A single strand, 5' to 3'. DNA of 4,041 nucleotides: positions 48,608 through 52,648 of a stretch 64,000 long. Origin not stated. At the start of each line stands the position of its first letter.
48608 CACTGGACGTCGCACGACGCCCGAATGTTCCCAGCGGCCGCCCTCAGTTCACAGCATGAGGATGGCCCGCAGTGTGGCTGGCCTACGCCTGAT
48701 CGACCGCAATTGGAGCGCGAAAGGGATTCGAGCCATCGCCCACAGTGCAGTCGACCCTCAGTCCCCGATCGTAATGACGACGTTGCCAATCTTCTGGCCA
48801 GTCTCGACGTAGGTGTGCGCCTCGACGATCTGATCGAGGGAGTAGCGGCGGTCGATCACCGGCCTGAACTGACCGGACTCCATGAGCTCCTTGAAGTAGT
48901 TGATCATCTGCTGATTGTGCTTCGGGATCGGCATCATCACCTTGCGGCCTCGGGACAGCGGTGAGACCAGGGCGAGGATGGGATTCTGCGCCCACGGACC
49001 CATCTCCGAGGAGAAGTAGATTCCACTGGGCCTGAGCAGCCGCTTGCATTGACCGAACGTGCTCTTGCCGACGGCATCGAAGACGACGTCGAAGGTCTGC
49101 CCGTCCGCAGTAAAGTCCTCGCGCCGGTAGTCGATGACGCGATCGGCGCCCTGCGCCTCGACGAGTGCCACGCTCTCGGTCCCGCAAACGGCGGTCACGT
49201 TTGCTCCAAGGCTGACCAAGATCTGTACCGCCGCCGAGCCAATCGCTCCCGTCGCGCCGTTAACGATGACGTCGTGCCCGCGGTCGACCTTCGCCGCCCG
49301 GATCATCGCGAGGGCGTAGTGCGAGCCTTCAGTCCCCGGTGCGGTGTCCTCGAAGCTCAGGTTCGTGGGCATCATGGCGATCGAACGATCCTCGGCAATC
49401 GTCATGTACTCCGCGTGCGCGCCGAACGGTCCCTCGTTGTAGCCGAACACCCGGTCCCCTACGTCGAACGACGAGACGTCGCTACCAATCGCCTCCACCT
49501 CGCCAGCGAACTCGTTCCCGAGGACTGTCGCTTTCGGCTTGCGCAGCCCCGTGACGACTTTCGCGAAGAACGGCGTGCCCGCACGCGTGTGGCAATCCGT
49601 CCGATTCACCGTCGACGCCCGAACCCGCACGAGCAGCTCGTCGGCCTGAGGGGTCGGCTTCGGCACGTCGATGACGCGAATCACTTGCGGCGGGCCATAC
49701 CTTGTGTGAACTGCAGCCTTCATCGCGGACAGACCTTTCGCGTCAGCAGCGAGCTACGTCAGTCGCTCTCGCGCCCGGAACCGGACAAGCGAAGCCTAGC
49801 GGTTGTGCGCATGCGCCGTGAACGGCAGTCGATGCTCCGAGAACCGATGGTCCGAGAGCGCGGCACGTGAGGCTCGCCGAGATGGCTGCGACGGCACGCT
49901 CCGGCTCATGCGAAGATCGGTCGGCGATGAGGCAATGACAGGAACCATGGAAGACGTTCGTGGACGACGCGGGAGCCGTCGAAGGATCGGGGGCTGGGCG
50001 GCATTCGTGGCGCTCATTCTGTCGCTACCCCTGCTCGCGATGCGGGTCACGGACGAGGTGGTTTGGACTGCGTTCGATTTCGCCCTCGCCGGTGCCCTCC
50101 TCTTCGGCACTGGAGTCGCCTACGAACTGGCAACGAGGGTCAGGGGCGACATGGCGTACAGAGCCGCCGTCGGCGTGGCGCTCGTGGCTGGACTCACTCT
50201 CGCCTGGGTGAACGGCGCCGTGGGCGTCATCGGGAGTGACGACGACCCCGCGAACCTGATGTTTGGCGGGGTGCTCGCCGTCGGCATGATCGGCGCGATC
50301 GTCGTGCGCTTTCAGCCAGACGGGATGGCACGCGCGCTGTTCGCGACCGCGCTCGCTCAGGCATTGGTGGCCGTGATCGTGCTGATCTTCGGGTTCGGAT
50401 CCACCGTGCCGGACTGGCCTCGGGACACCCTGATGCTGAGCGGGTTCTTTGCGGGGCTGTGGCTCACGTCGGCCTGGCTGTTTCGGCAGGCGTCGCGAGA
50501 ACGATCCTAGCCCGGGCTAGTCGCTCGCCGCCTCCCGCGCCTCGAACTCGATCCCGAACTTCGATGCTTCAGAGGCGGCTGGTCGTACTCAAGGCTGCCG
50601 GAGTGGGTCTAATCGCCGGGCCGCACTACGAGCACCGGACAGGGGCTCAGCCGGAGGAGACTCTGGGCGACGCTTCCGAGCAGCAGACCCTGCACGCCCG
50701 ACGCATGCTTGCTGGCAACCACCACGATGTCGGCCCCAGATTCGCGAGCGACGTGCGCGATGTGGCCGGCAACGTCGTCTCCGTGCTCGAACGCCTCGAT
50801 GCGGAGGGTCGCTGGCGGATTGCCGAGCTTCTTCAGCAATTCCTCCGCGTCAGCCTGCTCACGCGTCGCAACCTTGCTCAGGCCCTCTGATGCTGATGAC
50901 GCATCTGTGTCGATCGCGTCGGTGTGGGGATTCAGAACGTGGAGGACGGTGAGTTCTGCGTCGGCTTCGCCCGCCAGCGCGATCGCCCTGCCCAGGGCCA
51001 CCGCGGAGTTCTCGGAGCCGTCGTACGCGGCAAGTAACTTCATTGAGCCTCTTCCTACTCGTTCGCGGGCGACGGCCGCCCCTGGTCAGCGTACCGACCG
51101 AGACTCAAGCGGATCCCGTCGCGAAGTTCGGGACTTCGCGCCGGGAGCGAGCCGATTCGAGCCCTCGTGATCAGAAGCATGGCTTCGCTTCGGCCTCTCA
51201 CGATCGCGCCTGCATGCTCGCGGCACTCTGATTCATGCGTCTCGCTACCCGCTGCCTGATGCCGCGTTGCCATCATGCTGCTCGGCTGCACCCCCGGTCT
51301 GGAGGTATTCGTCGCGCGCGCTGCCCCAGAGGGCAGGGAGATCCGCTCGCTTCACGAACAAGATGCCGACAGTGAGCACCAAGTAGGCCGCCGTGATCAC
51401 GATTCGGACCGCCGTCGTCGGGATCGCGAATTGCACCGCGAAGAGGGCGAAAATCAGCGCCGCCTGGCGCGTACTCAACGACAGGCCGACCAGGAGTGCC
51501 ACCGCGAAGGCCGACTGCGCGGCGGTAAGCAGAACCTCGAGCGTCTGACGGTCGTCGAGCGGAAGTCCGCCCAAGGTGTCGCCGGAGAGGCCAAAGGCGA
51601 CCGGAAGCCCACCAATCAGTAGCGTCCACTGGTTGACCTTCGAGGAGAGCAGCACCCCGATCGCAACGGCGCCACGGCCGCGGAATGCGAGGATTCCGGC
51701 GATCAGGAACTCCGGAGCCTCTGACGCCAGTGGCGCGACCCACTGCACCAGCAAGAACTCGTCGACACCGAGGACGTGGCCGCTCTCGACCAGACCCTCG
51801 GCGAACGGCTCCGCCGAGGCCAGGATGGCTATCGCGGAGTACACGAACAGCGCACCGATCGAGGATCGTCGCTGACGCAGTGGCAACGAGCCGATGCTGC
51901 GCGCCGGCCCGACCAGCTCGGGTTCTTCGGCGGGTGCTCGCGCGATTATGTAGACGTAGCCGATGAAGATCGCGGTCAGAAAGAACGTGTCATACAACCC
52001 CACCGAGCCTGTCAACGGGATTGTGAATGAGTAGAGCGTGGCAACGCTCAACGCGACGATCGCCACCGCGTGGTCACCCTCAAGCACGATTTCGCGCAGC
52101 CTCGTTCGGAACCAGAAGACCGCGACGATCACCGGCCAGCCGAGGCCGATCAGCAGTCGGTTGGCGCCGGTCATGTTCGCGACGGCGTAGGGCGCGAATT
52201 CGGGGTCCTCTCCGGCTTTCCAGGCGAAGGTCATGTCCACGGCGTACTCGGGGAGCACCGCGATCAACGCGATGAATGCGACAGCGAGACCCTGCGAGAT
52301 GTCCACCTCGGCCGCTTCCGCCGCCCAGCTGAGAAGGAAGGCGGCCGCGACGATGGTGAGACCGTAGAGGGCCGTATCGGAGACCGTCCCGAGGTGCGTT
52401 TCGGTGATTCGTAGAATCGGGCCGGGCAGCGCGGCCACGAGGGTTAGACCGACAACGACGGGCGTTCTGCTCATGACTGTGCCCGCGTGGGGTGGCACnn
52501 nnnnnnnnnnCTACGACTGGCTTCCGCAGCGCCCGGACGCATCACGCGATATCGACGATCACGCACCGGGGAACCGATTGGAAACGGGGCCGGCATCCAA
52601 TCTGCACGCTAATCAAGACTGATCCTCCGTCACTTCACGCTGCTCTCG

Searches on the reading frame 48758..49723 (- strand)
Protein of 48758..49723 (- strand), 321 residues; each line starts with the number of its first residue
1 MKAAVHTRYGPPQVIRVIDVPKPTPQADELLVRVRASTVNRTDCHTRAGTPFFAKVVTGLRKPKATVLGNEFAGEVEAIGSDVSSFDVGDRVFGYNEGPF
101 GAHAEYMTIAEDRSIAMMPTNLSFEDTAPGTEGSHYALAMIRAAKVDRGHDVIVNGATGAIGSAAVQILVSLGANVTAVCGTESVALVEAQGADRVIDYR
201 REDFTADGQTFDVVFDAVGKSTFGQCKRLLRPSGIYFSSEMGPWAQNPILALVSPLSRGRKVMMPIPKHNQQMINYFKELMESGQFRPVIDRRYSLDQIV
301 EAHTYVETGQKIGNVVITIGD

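Call 23: find_encoding_contigs(protein=window:48758-49723:-, flank=10000, max_places=1)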
Protein window:48758-49723:- (321 aa): 9 contigs read that carry it; 1 place shown.
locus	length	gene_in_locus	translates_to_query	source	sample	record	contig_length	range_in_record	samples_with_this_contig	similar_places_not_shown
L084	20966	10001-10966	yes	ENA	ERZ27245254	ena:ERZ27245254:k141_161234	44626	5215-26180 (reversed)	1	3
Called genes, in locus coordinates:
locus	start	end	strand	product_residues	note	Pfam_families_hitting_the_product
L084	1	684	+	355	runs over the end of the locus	PF00296:Bac_luciferase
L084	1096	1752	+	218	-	PF00702:Hydrolase, PF13419:HAD_2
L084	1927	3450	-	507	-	-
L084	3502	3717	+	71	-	-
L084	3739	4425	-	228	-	PF02596:DUF169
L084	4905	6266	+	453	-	PF06965:Na_H_antiport_1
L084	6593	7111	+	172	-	PF00571:CBS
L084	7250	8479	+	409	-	PF01699:Na_Ca_ex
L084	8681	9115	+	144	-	PF00582:Usp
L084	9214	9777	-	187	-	-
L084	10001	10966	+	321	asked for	PF08240:ADH_N, PF00107:ADH_zinc_N, PF13602:ADH_zinc_N_2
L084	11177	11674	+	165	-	-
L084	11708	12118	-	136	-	PF09851:SHOCT (weak)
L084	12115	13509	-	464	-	-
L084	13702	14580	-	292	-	PF13555:AAA_29 (weak), PF00005:ABC_tran, PF02463:SMC_N (faint), PF13304:AAA_21 (weak)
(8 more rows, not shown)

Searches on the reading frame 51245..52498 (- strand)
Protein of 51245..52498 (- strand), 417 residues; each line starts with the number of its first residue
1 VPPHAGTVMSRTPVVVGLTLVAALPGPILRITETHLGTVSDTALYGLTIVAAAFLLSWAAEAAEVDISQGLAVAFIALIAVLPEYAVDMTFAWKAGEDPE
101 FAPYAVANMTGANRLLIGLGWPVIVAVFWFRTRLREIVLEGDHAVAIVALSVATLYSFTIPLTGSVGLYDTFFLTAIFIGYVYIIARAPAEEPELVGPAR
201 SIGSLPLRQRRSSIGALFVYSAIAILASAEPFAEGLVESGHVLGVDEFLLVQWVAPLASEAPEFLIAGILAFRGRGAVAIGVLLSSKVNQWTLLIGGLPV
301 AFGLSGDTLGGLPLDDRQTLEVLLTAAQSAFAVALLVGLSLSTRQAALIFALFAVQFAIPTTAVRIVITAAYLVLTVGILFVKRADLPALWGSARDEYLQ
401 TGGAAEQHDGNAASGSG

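Call 22: find_encoding_contigs(protein=window:51245-52498:-, flank=10000, max_places=1)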
Protein window:51245-52498:- (417 aa): no gene with exactly this product is on record in the collection.
